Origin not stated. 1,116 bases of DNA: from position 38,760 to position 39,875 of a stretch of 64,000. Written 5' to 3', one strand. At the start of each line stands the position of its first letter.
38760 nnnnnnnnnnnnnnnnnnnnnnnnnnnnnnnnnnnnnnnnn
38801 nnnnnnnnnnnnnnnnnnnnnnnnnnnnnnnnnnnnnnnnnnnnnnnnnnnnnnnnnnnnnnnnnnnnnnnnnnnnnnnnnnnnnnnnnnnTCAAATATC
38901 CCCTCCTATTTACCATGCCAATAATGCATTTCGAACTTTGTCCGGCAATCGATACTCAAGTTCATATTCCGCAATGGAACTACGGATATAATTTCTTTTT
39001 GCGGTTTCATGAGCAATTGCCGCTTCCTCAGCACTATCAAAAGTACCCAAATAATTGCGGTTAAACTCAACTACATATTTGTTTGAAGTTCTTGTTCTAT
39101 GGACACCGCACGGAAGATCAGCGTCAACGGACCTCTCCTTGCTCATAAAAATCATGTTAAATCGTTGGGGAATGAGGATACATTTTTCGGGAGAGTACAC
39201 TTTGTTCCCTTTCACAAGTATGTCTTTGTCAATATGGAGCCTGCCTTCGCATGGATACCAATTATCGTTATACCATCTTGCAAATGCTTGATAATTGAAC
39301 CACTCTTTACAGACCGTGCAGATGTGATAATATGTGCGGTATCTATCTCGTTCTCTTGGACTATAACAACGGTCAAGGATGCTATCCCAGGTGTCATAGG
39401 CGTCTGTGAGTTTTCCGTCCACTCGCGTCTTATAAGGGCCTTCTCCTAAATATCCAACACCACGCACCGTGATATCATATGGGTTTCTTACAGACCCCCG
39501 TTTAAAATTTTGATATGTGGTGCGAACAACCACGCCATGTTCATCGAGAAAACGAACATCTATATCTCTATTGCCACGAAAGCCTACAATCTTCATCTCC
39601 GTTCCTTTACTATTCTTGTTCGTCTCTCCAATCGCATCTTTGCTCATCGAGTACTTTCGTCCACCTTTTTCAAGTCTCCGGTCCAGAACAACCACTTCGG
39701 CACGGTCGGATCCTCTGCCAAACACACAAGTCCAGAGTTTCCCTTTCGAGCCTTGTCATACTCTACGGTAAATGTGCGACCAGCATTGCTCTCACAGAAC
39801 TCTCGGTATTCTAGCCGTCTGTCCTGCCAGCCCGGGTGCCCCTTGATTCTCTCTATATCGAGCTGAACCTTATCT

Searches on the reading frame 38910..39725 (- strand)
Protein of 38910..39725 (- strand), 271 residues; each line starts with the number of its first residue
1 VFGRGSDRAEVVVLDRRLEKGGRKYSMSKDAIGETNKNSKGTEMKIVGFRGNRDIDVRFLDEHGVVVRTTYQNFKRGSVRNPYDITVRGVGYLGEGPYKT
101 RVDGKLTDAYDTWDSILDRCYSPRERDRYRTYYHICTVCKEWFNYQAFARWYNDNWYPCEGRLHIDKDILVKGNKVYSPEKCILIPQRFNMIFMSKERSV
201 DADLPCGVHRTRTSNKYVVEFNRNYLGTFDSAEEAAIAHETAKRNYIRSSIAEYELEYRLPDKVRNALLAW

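Call 48: search_protein_families(library=phrogs, proteins=[window:38910-39725:-], max_evalue=0.00001)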
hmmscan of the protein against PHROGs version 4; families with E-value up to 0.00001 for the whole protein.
window:38910-39725:- (271 aa): 6 families
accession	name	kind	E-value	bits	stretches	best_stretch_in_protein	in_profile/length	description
phrog_953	-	DNA, RNA and nucleotide metabolism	6.3e-51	175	1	45-270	156-383/420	HNH endonuclease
phrog_2081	-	DNA, RNA and nucleotide metabolism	2e-31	110.6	1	33-207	29-210/433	HNH endonuclease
phrog_374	-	DNA, RNA and nucleotide metabolism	2e-31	110.4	1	92-269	267-429/617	HNH endonuclease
phrog_30929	-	unknown function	1.1e-12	48.6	1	109-254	38-187/413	-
phrog_3377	-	DNA, RNA and nucleotide metabolism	4.9e-06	27.5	1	107-191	12-91/196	HNH endonuclease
phrog_8790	-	DNA, RNA and nucleotide metabolism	6.8e-06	27.2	0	106-156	22-72/241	restriction endonuclease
